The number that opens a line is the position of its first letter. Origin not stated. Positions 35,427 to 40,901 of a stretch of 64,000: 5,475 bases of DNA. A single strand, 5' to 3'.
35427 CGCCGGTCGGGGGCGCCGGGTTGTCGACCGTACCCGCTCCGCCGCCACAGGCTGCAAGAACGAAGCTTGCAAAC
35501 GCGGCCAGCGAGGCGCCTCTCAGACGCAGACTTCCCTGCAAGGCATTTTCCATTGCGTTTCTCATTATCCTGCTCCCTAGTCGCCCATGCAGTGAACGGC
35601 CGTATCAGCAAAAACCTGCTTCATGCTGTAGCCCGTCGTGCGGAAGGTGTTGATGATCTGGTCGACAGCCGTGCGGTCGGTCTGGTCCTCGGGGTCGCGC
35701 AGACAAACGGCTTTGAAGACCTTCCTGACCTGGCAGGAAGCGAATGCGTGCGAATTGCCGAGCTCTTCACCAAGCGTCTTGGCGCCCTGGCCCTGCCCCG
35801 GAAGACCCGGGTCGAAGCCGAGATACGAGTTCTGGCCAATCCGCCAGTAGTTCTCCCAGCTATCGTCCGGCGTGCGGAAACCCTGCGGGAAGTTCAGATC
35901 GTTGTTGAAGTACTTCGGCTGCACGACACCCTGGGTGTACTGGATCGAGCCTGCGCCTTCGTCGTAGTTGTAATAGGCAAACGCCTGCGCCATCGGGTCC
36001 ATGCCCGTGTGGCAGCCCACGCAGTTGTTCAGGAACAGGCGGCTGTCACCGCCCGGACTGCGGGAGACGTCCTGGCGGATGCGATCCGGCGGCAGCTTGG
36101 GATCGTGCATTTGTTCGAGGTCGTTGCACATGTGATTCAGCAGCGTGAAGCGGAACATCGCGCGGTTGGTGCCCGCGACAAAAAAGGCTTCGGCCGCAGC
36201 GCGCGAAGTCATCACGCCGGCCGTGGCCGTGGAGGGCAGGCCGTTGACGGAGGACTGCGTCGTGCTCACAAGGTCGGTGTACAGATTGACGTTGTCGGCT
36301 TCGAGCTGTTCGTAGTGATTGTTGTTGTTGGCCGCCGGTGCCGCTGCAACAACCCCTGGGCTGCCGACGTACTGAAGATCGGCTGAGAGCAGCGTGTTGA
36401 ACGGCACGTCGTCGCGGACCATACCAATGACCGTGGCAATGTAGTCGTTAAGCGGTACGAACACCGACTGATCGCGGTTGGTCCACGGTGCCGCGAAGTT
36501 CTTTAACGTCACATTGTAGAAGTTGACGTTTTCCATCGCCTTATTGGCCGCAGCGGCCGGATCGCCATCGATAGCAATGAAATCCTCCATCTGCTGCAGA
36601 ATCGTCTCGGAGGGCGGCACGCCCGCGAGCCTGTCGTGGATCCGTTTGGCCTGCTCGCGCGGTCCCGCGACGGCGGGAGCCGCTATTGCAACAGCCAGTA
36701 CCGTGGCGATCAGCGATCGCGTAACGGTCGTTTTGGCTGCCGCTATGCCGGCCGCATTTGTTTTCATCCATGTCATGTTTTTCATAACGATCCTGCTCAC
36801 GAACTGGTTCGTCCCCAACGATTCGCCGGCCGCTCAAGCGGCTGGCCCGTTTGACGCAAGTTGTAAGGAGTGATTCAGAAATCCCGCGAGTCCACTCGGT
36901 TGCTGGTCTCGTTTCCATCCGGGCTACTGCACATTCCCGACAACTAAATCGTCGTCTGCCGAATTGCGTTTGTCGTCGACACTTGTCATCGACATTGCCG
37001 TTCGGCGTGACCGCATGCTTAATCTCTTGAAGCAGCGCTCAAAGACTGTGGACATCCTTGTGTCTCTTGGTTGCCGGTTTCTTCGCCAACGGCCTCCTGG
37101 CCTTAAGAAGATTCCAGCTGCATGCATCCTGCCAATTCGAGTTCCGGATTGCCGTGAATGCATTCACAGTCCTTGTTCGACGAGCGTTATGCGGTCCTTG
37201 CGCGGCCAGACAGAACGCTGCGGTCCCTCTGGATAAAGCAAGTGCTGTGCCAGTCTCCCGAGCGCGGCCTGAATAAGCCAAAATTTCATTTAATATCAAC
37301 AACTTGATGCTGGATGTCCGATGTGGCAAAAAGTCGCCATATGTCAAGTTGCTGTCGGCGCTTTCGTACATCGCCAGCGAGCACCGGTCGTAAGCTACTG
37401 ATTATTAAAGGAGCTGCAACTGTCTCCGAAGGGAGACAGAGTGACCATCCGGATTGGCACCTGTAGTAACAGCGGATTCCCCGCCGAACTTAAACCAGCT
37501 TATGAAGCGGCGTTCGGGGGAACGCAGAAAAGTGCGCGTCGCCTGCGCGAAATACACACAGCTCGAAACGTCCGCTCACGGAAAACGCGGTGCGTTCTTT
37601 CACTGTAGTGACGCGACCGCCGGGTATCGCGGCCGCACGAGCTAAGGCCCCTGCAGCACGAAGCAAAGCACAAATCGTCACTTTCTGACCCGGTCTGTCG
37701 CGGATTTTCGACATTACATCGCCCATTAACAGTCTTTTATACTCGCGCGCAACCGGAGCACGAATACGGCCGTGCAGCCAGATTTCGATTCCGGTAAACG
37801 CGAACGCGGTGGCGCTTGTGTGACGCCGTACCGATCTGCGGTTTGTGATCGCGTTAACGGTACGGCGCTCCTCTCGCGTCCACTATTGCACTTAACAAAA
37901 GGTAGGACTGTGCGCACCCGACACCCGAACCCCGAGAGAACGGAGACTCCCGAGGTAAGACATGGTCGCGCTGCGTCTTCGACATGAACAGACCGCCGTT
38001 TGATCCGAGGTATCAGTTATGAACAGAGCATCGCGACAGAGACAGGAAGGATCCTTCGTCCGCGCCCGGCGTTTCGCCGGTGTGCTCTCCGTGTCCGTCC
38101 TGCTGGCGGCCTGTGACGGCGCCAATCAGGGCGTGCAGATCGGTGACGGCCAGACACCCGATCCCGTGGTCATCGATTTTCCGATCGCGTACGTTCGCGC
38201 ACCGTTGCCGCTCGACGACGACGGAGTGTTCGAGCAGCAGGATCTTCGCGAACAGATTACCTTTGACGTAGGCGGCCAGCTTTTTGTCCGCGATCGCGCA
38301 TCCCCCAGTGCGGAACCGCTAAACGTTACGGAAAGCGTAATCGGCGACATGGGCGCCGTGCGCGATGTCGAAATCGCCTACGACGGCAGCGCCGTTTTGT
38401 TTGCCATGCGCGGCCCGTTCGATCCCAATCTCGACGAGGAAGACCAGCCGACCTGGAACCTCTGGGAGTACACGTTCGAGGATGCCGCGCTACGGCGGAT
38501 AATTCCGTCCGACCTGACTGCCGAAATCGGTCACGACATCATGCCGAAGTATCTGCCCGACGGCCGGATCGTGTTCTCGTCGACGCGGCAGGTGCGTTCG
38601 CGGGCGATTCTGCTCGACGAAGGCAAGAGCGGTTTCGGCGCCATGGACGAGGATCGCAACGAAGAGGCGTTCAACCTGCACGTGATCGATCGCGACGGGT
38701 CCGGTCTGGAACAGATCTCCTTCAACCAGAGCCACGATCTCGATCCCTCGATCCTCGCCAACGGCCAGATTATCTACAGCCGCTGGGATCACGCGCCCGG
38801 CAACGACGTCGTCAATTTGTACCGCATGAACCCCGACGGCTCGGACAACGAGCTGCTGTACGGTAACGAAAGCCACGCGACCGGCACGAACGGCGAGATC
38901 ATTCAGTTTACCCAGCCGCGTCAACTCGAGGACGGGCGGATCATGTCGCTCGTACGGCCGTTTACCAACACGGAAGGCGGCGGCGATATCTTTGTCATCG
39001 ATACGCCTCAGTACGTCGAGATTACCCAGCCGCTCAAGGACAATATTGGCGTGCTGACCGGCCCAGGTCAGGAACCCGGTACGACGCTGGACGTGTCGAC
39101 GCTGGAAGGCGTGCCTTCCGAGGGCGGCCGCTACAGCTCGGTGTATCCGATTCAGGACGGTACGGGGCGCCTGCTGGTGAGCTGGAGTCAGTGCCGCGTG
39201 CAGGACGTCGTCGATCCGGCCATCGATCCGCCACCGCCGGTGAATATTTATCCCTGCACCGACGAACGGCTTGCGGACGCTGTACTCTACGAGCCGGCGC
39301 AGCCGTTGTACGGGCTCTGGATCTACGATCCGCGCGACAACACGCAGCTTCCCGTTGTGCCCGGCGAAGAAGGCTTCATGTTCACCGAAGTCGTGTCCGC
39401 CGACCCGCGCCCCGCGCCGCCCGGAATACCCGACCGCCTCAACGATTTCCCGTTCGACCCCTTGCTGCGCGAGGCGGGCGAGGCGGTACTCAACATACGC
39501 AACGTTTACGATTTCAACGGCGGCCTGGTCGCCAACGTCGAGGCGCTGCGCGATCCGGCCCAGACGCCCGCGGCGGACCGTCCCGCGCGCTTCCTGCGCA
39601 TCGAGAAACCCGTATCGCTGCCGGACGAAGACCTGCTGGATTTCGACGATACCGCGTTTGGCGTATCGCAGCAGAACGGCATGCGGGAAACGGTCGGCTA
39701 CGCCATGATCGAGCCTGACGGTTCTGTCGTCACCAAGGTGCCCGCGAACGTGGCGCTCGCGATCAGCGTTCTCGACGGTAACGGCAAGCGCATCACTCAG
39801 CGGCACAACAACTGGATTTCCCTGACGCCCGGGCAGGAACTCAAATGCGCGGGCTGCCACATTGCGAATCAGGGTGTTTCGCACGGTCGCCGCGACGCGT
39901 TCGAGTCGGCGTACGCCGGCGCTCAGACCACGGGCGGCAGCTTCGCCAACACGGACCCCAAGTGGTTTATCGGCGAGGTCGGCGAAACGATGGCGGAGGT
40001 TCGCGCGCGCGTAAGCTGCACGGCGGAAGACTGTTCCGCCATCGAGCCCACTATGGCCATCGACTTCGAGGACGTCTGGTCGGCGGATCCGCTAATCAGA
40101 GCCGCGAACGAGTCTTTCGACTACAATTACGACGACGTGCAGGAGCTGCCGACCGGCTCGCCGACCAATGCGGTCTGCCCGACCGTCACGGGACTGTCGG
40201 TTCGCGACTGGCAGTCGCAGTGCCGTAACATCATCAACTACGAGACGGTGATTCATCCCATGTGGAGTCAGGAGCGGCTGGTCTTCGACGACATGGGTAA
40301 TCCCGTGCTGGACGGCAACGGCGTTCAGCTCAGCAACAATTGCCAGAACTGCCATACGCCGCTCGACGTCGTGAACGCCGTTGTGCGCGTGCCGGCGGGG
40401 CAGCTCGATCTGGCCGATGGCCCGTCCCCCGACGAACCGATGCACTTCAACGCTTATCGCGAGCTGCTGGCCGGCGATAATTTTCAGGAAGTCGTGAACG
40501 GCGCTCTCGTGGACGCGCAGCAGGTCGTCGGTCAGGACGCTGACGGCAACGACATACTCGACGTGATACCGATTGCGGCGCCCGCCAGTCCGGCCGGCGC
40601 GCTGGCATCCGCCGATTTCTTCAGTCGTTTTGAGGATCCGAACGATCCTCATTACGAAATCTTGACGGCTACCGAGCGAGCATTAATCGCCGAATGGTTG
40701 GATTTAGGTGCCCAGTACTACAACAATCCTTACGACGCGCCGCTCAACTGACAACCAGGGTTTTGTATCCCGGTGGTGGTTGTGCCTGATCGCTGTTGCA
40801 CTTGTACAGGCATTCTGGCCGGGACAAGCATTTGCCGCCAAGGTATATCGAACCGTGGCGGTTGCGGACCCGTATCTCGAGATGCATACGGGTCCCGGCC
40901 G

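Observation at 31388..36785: Three-gene exported operon: DUF1588-like haem protein, di-haem LamG lipoprotein and a Tat-exported phosphatase/sulfatase-like protein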

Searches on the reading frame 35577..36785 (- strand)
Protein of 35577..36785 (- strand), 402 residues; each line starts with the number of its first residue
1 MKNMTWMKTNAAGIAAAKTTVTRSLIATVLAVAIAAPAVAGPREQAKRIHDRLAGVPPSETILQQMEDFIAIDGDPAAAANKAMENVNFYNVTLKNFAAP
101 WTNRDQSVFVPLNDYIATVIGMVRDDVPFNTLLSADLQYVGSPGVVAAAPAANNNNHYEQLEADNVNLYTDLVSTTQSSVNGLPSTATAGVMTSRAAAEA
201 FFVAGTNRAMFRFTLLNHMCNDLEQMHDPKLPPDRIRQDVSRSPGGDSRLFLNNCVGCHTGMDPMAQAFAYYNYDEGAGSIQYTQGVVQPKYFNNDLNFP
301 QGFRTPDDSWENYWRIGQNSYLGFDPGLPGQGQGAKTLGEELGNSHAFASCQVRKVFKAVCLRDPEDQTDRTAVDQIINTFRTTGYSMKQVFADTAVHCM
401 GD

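Call 3: search_protein_families(library=pfam, proteins=[window:35577-36785:-], max_evalue=0.01)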
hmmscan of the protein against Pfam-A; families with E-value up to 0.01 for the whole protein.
window:35577-36785:- (402 aa): 1 family
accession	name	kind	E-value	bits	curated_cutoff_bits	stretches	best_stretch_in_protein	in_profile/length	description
PF07624.16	PSD2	-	0.00062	19.9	25.8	1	333-391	6-64/74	Protein of unknown function (DUF1585)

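Call 4: search_protein_families(library=ncbifam, proteins=[window:35577-36785:-], max_evalue=0.01)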
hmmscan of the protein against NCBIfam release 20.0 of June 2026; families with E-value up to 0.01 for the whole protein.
window:35577-36785:- (402 aa): 0 families

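Call 5: search_protein_families(library=pfam, proteins=[window:35577-36785:-], max_evalue=10)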
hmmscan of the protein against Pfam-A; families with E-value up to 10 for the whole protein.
window:35577-36785:- (402 aa): 2 families
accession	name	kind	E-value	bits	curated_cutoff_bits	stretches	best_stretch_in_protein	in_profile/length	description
PF07624.16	PSD2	-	0.00062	19.9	25.8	1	333-391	6-64/74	Protein of unknown function (DUF1585)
PF07627.16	PSCyt3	-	0.12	13.1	27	1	253-273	69-89/98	Protein of unknown function (DUF1588)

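Call 12: find_homologous_proteins(query=window:35577-36785:-, max_evalue=0.001)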
Query window:35577-36785:- (402 aa): 8000 proteins with E <= 0.001 among 8000 candidates; the best 120 are listed.
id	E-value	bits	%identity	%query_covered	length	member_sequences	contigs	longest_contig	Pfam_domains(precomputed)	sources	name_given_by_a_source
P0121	9.2e-274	925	100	100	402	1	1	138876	-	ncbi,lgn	ncbi:MAG: hypothetical protein AAFX56_10330 [Pseudomonadota bacterium]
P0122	1.3e-270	915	99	100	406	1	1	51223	-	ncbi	ncbi:MAG: hypothetical protein AAGE85_03510 [Pseudomonadota bacterium]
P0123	2.6e-242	821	88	100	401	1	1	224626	-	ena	-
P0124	7.8e-241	817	88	100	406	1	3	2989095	-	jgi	-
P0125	7.9e-241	817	88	100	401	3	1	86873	-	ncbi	-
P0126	4.9e-223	758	81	100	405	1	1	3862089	-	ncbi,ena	-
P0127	1.6e-220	750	81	100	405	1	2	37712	-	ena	-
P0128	3.2e-220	749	81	100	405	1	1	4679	-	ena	-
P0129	4.2e-220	748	81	100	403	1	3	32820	-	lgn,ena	-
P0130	7.9e-220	747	81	100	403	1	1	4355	-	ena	-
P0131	8.4e-220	747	80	100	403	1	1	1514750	-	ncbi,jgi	-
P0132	2.1e-219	746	82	100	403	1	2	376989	-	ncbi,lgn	-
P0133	2.8e-219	746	81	100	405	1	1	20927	-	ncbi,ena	-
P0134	9.0e-215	731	80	100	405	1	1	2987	-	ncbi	-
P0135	3.2e-214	729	80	100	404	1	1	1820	-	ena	-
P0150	8.9e-209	711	78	100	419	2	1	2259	PF07624.17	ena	-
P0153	1.7e-207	707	77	99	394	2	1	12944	PF07624.17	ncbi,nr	ncbi:MAG TPA: hypothetical protein VFY03_02950 [Woeseiaceae bacterium]|nr:hypothetical protein [Woes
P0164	4.6e-206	702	77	99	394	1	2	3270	PF07624.17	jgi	jgi:hypothetical protein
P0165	4.7e-206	702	77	99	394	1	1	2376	PF07624.17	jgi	jgi:hypothetical protein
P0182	5.7e-205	698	76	99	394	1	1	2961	PF07624.17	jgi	jgi:hypothetical protein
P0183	5.8e-205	698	76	99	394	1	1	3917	PF07624.17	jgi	jgi:hypothetical protein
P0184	6.2e-205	698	78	95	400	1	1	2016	PF07624.17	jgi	-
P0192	1.6e-204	697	80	91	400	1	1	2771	PF07624.17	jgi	-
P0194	2.4e-204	696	76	99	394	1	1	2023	PF07624.17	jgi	jgi:hypothetical protein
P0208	5.7e-203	692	75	100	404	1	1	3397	PF07624.17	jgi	jgi:hypothetical protein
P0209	9.7e-203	691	76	99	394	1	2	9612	PF07624.17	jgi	jgi:hypothetical protein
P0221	5.3e-202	689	76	95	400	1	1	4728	PF07624.17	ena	-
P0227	8.9e-202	688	76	96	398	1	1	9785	PF07624.17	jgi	-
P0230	2.4e-201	687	76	95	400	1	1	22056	PF07624.17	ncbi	-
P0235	4.6e-201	686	76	95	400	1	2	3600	PF07624.17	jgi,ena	-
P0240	1.7e-200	684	76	96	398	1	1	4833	PF07624.17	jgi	-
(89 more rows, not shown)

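Call 91: search_solved_structures(query=window:35577-36785:-, max_evalue=10)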
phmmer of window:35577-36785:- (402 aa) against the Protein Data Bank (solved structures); distinct sequences matched with E-value up to 10: 1.
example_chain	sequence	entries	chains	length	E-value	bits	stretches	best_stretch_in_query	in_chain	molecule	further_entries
6sqj_A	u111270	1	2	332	0.95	11.3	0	271-316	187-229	Glycoprotein D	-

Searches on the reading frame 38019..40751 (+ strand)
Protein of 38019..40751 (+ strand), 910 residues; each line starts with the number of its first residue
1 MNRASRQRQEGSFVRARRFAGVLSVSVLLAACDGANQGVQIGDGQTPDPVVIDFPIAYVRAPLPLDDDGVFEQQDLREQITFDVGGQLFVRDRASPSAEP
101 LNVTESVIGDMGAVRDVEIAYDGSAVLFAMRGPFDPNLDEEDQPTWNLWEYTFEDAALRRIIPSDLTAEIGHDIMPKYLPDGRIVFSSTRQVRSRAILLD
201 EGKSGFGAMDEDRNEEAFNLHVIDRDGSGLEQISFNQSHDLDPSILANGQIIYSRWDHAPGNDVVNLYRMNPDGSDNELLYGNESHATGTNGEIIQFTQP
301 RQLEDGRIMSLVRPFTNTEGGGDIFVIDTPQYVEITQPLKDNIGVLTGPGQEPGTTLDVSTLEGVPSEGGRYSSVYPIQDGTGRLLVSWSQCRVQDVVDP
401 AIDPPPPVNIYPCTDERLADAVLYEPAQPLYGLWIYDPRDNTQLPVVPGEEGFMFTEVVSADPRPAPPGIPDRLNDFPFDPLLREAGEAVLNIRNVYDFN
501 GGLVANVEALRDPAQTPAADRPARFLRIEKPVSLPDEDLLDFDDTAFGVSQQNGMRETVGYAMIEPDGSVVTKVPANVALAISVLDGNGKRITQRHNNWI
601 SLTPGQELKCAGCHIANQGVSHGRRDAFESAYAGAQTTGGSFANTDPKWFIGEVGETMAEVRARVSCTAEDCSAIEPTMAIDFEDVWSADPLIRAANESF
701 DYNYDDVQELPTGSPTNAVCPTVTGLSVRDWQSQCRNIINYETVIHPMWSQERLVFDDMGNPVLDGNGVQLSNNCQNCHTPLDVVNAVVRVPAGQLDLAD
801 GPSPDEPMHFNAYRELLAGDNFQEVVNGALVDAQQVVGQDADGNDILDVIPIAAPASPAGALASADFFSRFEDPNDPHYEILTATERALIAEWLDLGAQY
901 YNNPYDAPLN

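Call 3: search_protein_families(library=pfam, proteins=[window:38019-40751:+], max_evalue=0.01)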
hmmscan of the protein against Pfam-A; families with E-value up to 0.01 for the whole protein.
window:38019-40751:+ (910 aa): 2 families
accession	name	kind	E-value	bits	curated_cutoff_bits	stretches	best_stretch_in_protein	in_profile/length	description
PF18582.6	HZS_alpha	-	4.5e-13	50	26.6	1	554-614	38-97/98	Hydrazine synthase alpha subunit middle domain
PF07676.18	PD40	-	0.00044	20.6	20.9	0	166-191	4-30/38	WD40-like Beta Propeller Repeat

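Call 4: search_protein_families(library=ncbifam, proteins=[window:38019-40751:+], max_evalue=0.01)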
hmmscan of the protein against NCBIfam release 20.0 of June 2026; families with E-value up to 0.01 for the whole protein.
window:38019-40751:+ (910 aa): 2 families
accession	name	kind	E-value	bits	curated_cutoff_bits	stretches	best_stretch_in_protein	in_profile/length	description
NF052339.1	hydrazine_alpha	equivalog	7.2e-16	57.2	800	2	556-616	527-586/804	hydrazine synthase subunit alpha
TIGR02800.1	propeller_TolB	equivalog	0.00052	19.1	343.15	0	215-283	344-408/418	Tol-Pal system beta propeller repeat protein TolB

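Call 68: search_solved_structures(query=window:38019-40751:+, max_evalue=1)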
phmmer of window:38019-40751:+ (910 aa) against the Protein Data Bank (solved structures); distinct sequences matched with E-value up to 1: 2.
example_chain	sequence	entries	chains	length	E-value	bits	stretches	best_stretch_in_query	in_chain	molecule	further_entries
5c2v_A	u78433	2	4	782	1.5e-08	36.4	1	555-617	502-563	HYDRAZINE SYNTHASE ALPHA SUBUNIT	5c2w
7ozc_AAA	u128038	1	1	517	0.74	10.9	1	219-266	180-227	Arylsulfatase A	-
